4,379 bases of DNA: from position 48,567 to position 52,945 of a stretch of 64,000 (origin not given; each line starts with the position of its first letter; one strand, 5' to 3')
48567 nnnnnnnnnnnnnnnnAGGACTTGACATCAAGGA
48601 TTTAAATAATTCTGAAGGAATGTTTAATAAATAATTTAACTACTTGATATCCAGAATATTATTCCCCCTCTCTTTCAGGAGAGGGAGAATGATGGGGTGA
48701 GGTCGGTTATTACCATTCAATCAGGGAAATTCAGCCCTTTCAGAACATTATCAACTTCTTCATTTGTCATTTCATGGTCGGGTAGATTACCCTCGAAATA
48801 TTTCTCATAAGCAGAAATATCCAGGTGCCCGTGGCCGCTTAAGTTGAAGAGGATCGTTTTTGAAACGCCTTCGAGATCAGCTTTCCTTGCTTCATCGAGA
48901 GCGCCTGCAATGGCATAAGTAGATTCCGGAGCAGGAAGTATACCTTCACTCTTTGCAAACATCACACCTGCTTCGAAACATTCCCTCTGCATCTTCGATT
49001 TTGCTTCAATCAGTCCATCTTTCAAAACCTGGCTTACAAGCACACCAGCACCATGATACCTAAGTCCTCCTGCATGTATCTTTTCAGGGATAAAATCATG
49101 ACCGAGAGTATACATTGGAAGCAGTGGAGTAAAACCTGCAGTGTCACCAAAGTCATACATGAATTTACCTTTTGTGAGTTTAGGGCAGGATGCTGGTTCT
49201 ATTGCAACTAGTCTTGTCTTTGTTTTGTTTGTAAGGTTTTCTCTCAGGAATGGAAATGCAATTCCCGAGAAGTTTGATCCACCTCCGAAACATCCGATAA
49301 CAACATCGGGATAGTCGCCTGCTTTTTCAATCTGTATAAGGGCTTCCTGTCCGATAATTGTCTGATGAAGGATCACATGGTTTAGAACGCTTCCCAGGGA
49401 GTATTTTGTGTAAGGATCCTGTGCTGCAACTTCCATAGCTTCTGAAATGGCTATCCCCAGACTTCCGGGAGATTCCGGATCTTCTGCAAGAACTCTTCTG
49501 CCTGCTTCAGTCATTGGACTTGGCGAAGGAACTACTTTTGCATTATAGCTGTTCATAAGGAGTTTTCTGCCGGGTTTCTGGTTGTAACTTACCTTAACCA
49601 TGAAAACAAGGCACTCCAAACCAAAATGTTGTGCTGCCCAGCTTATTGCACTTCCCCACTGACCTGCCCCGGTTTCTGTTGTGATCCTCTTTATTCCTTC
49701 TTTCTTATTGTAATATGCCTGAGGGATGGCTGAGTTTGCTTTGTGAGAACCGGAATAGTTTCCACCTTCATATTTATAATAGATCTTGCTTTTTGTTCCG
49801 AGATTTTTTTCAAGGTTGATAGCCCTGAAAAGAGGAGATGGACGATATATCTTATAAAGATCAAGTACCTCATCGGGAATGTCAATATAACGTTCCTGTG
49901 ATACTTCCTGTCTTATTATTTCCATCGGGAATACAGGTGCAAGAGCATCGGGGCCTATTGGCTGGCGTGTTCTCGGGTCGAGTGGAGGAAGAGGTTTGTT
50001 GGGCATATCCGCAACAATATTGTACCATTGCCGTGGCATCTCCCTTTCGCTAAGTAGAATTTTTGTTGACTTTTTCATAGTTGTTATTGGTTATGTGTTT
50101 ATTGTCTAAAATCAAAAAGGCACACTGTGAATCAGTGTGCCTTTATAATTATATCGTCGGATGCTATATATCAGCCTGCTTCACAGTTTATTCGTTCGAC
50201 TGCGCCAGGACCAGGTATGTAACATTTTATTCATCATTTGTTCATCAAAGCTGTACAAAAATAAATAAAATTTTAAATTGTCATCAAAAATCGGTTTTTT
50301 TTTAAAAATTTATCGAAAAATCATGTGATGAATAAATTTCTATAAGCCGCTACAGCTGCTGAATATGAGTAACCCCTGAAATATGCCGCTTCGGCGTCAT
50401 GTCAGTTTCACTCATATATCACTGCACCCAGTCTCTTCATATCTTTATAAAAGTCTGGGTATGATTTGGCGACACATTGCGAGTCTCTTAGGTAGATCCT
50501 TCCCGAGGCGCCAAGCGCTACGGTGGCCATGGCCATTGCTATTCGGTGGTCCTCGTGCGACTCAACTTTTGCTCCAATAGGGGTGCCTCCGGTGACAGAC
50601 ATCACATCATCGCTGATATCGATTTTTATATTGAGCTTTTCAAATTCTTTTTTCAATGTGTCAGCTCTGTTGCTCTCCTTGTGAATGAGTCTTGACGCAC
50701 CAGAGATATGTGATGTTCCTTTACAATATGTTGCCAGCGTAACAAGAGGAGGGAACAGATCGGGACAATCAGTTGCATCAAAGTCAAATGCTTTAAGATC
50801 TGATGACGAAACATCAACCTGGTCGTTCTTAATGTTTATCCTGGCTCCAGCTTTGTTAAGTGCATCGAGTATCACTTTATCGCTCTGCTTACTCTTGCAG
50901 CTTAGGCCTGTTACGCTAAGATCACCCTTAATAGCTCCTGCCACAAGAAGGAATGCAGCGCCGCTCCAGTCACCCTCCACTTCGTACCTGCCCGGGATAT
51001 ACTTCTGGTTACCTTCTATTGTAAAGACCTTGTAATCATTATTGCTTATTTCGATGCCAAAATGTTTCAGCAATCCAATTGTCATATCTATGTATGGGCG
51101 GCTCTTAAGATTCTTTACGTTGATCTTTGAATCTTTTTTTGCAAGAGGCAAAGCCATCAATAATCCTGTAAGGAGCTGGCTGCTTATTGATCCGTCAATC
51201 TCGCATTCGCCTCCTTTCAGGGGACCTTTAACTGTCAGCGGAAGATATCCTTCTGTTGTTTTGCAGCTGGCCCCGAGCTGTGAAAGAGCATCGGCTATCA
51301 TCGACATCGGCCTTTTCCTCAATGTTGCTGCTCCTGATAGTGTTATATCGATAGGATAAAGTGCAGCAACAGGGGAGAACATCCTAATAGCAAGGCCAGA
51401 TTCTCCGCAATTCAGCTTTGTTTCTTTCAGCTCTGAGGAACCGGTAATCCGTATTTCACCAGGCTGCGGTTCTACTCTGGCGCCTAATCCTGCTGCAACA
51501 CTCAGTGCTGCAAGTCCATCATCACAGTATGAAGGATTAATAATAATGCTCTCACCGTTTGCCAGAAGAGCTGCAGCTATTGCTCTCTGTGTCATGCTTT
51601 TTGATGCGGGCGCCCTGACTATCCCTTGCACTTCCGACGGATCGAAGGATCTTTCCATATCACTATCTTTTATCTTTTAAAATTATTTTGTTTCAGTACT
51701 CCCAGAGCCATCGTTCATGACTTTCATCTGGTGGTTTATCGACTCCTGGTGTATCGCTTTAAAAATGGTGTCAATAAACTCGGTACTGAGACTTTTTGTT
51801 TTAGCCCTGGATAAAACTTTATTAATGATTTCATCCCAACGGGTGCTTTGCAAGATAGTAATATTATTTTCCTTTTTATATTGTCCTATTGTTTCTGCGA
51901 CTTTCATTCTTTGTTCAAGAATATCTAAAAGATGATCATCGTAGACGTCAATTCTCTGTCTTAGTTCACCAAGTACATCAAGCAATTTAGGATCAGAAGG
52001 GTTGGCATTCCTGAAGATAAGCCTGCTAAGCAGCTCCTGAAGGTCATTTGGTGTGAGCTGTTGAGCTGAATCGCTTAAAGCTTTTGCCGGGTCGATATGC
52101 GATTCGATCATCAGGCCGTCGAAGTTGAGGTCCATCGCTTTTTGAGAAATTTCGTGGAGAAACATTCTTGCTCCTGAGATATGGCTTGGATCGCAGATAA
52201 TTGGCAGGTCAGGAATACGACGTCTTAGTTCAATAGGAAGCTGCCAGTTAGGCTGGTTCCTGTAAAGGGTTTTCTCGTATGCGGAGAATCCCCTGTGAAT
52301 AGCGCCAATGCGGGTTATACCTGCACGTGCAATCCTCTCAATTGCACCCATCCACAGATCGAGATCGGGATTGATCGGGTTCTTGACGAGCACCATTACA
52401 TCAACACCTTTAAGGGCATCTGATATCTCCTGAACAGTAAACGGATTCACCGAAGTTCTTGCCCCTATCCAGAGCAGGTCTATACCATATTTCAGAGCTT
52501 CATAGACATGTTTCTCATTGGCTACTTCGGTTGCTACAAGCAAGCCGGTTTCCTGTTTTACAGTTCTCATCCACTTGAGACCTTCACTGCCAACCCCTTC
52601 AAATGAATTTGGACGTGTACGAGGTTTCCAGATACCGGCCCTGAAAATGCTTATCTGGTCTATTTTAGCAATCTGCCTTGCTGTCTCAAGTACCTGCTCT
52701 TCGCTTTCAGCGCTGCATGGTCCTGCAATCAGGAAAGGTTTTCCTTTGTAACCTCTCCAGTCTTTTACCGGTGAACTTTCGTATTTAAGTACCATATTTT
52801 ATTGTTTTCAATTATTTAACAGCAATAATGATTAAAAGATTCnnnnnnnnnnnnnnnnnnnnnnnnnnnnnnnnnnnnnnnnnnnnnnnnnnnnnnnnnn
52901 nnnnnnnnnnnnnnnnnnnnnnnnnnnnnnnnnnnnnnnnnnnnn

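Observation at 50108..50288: Trp-codon leader peptide plus perfect 9-bp terminator in front of an orphan trpB2: ribosome-mediated attenuator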

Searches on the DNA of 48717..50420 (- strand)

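Call 11: search_rna_families(source=window, start=50000, end=50420, threshold=evalue, max_evalue=10, show_alignments=3)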
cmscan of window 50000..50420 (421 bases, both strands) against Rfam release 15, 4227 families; matches with E-value up to 10: 14.
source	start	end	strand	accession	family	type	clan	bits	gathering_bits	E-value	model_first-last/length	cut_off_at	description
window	50114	50202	-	RF02607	AbsR25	Gene; sRNA;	-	23.7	47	0.057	1-164/164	no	Acinetobacter sRNA 25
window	50108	50185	-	RF04312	trpB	Cis-reg;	-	22.1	59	0.87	1-107/107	no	trpB ncRNA motif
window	50108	50152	-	RF04134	MIR7504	Gene; miRNA;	-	20.9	83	0.36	1-124/124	no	MIR7504 microRNA precursor family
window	50087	50156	+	RF00121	MicC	Gene; sRNA;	-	19.2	90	2.1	1-123/123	no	MicC RNA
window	50111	50148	-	RF04036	mir-2076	Gene; miRNA;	-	19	90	0.3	1-68/68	no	mir-2076 microRNA precursor family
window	50052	50141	+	RF02822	Srn266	Gene; sRNA;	-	18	63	1.9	1-112/112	no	Streptococcus RNA 266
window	50223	50272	-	RF03956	mir-737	Gene; miRNA;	-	17.6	60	4.7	1-63/63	no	mir-737 microRNA precursor family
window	50108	50265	-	RF02079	STnc180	Gene; sRNA;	-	17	50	0.51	1-208/208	no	Enterobacterial sRNA STnc180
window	50048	50150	+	RF02318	TtnuHACA11a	Gene; snRNA; snoRNA; HACA-box;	-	16.8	100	2.1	1-141/141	no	Tetrahymena snoRNA TtnuHACA11a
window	50209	50296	-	RF02280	TtnuCD3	Gene; snRNA; snoRNA; CD-box;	-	16.7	70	8.6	1-72/72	no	Tetrahymena snoRNA TtnuCD3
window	50221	50242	-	RF00071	SNORD73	Gene; snRNA; snoRNA; CD-box;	-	15.5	42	9.6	1-72/72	no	Small nucleolar RNA SNORD73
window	50154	50234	-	RF00660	mir-214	Gene; miRNA;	-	12.7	66.7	4.9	1-101/101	no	mir-214 microRNA precursor family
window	50064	50226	+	RF00190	SNORA16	Gene; snRNA; snoRNA; HACA-box;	CL00021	11.7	35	8.8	1-135/135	no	Small nucleolar RNA SNORA16B/SNORA16A family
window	50219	50241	-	RF01133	sR3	Gene; snRNA; snoRNA; CD-box;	-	8.8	41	9.3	1-55/55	no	Small nucleolar RNA sR3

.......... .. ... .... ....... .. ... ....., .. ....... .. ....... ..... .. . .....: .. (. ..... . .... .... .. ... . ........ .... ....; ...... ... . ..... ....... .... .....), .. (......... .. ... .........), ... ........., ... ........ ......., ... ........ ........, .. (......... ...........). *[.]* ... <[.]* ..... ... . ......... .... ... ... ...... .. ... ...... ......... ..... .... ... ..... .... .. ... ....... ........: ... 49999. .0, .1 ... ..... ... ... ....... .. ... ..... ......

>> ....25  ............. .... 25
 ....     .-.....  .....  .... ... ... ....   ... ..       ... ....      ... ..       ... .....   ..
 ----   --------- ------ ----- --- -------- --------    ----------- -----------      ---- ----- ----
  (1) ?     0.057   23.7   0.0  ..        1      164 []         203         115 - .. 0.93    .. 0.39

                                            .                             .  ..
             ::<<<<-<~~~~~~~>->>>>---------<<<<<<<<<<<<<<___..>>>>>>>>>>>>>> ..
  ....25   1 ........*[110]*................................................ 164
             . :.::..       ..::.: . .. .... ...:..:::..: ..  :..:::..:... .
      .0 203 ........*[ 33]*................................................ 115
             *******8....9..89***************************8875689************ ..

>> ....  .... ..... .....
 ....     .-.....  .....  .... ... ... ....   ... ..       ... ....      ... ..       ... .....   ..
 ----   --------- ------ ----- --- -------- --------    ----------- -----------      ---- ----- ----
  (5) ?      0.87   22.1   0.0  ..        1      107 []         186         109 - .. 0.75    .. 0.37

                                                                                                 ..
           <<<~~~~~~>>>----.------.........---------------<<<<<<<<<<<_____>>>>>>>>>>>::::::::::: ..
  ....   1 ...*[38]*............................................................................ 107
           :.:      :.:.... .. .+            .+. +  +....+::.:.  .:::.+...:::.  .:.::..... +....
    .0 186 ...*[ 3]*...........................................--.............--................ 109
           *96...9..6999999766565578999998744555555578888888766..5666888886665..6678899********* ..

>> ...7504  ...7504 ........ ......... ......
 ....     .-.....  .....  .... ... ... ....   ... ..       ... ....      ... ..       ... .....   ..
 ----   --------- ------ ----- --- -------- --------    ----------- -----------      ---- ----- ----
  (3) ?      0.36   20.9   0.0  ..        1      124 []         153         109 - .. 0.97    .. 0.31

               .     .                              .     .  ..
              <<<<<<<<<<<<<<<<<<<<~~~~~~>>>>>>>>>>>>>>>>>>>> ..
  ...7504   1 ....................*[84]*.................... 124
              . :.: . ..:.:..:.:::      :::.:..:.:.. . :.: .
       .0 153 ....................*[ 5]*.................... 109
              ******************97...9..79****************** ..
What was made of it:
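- On Trp_leader (RF00513, enterobacterial): The window gives no hit at E<=10 (call 11).
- On trpB motif (RF04312): 22.1 bits, from the terminator only (call 11).
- Closest known: Enterobacterial trp operon leader trpL. Different: The window itself gives no RF00513 hit at E<=10 (call 11).
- Tried and rejected: Permissive Rfam scan of the leader (call 11): only terminator-driven sub-threshold matches (AbsR25, trpB motif RF04312, miRNAs).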

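Call 43: search_rna_families(sources=[L001, L010, L021, L037, L043, L063, L053], threshold=evalue, max_evalue=1)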
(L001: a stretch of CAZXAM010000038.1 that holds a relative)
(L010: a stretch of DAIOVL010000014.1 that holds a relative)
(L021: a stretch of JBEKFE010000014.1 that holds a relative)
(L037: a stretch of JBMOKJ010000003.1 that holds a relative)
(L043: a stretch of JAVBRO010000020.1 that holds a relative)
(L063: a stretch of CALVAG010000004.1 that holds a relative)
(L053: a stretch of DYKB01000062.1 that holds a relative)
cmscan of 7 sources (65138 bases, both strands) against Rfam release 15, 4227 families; matches with E-value up to 1: 6.
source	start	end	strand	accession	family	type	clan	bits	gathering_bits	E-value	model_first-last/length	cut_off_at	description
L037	7859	7930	+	RF00005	tRNA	Gene; tRNA;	CL00001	63.4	29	2e-11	1-71/71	no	tRNA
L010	3857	3959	+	RF00513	Trp_leader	Cis-reg; leader;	-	37.8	41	0.0004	1-100/100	no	Tryptophan operon leader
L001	3916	4014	-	RF04319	BTncRNA_FopS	Gene; sRNA;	-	34.2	56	0.28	1-71/71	no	Bacteroidetes FopS (family of paralogous sRNAs)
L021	3859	3965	+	RF00513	Trp_leader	Cis-reg; leader;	-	29.9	41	0.049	1-100/100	no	Tryptophan operon leader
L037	7925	7984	-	RF02063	STnc350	Gene; sRNA;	-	28.4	60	0.42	1-68/68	no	Salmonella enterica sRNA STnc350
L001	3640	3717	+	RF01897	mir-188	Gene; miRNA;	-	26.6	72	0.51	1-84/84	no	mir-188 microRNA precursor family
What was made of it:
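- On Bacteroid-trp leader (RF01692): There is none in 7 related loci at E<=1 (call 43).
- Closest known: Bacteroid-trp leader. Different: The Rfam model does not detect the window's leader at E<=10, nor seven related loci at E<=1 (calls 11, 43).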

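Call 44: search_rna_families(source=L010, start=3780, end=4010, threshold=evalue, max_evalue=1, show_alignments=2)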
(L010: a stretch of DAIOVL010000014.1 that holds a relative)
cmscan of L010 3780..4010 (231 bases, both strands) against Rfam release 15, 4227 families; matches with E-value up to 1: 12.
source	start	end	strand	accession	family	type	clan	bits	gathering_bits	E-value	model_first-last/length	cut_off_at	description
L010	3857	3959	+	RF00513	Trp_leader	Cis-reg; leader;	-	37.8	41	1.4e-06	1-100/100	no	Tryptophan operon leader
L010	3920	4008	-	RF04319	BTncRNA_FopS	Gene; sRNA;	-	29.6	56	0.0076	1-71/71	no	Bacteroidetes FopS (family of paralogous sRNAs)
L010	3922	3963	+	RF03688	mir-3045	Gene; miRNA;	-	26.2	90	0.0012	1-75/75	no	mir-3045 microRNA precursor family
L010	3921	4008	-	RF04182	GibS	Gene; sRNA;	-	22.2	115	0.38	1-142/142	no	GibS sRNA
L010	3909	3960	+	RF00506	Thr_leader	Cis-reg; leader;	-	19.2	55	0.17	1-118/118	no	Threonine operon leader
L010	3848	3991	-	RF00007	U12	Gene; snRNA; splicing;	CL00006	17.8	53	0.14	1-151/151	no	U12 minor spliceosomal RNA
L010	3821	3884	-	RF00713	mir-239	Gene; miRNA;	-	16.1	49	0.65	1-74/74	no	mir-239 microRNA precursor family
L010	3870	3956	+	RF01394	isrK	Gene; sRNA;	-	15.3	50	0.33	1-77/77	no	isrK Hfq binding RNA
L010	3928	4010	-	RF02901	AaHKsRNA41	Gene; sRNA;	-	15.2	97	0.2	93-187/187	5'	Aggregatibacter sRNA 41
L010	3932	4010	+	RF02032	GOLLD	Gene;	-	14.5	150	0.063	1-132/416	3'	Giant, ornate, lake- and Lactobacillales-derived (GOLLD) RNA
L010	3928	3968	-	RF02503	Atu_C9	Gene; sRNA;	-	14.3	40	0.062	148-192/192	no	Rhizobiales sRNA Atu_C9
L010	3916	3956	+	RF02503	Atu_C9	Gene; sRNA;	-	11.7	40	0.34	152-192/192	no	Rhizobiales sRNA Atu_C9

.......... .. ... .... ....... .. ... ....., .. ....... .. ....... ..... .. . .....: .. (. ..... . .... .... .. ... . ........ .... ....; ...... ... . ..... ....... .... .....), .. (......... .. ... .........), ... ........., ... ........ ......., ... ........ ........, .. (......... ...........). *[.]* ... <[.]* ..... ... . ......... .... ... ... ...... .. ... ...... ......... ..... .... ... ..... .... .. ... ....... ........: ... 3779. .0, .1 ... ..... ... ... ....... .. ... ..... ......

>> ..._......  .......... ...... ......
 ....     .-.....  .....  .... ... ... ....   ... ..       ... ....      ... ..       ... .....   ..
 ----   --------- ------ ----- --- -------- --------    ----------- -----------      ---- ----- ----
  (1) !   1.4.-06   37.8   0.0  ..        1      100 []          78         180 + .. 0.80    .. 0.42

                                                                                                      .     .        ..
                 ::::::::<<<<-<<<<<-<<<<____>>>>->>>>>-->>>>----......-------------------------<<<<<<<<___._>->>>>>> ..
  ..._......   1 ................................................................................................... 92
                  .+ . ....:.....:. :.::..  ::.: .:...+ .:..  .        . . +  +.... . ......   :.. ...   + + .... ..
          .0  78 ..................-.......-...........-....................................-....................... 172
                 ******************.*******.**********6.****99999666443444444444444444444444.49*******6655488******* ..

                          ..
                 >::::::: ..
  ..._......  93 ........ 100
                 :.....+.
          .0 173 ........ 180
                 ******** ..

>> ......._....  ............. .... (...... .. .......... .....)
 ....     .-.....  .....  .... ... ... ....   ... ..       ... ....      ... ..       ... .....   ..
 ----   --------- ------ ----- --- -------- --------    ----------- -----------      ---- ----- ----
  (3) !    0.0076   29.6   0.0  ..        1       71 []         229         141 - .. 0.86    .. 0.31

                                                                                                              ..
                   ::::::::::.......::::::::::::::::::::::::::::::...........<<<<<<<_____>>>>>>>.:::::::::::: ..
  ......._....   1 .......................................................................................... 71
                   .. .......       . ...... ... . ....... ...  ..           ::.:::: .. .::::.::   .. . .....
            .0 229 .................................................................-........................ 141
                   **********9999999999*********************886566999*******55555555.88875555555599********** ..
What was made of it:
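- On Trp_leader (RF00513, enterobacterial): Relatives L010 and L021 score 37.8 and 29.9 bits (calls 43, 44).
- Closest known: Enterobacterial trp operon leader trpL. Same: The RF00513 model scores 37.8 bits on relative L010 (gathering score 41) and 29.9 on L021 (calls 43, 44).
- Tried and rejected: FopS sRNA (RF04319): sub-threshold matches of 30-34 bits against a gathering score of 56, on the strand opposite the trpB2 start region in L001 and L010 (calls 43, 44).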

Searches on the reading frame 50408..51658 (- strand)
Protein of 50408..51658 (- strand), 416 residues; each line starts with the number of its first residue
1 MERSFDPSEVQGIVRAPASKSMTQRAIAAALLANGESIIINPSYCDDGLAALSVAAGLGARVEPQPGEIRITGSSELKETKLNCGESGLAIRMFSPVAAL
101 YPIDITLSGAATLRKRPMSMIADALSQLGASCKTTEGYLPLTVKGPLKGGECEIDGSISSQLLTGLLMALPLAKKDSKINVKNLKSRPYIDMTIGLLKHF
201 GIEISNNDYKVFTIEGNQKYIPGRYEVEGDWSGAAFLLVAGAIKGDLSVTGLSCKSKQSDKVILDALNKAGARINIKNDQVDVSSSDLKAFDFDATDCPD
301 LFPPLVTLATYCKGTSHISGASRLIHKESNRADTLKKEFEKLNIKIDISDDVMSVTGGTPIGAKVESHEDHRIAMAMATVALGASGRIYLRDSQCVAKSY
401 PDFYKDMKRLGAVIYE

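Call 3: search_protein_families(library=pfam, proteins=[window:50408-51658:-])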
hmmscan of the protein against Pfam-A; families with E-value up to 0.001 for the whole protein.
window:50408-51658:- (416 aa): 1 family
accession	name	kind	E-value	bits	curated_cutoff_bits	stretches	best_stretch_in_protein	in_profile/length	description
PF00275.25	EPSP_synthase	-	1.2e-95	321.2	22.8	1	7-406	4-416/417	EPSP synthase (3-phosphoshikimate 1-carboxyvinyltransferase)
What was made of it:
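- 50408..51658 (-): Upstream gene aroA, the last gene of the pheA-aromatic operon. Its read-through transcripts would also meet this attenuator. Pfam EPSP_synthase (call 3).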

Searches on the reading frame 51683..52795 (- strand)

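Call 3: search_protein_families(library=pfam, proteins=[window:51683-52795:-])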
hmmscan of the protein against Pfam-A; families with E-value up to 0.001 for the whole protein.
window:51683-52795:- (370 aa): 2 families
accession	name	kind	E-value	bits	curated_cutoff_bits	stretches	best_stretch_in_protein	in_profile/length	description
PF00793.26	DAHP_synth_1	-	2.5e-40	138.5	25.5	1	17-256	15-258/270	DAHP synthetase I family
PF01817.26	CM_2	-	7e-23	81.1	27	1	278-356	1-79/80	Chorismate mutase type II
